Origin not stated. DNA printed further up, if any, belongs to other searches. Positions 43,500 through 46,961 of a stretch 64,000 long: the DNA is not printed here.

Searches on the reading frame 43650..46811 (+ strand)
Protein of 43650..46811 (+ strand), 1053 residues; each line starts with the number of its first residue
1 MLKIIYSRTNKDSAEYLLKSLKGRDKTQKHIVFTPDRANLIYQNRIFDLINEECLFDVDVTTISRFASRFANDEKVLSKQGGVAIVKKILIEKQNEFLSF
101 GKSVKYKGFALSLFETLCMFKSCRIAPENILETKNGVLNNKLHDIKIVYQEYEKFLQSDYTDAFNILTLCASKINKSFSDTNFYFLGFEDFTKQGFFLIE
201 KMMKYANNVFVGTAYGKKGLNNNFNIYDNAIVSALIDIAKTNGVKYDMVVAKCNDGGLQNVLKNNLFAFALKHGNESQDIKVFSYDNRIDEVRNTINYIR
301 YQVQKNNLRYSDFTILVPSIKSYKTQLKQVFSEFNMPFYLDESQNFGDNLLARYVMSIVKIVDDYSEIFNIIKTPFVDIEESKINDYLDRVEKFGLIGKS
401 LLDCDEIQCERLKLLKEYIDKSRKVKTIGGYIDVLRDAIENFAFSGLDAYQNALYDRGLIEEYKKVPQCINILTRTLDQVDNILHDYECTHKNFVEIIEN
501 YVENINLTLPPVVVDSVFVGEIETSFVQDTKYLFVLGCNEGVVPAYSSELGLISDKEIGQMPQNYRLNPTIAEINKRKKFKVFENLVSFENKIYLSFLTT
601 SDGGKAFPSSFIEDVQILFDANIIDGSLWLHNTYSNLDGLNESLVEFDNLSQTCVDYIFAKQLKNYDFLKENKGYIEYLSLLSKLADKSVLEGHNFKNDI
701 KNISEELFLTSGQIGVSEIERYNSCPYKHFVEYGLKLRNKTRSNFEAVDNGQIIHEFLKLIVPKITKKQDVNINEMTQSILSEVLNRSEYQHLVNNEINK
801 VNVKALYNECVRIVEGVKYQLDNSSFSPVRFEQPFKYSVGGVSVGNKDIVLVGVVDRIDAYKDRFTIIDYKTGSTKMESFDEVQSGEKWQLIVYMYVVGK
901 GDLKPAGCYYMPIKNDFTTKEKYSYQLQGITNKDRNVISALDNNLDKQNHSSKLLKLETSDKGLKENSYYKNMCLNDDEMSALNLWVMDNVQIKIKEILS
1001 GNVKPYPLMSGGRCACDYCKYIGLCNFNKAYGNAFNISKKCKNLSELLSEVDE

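Call 77: search_protein_families(library=pfam, proteins=[window:43650-46811:+], max_evalue=0.001)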
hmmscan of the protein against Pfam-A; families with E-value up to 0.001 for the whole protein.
window:43650-46811:+ (1053 aa): 2 families
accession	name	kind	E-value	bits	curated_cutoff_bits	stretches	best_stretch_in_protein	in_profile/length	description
PF12705.13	PDDEXK_1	-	1.1e-33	117.7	22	1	716-1026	4-247/247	PD-(D/E)XK nuclease superfamily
PF21445.3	ADDB_N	-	2.9e-31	109.2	26.6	1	10-250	7-273/290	ADDB, N-terminal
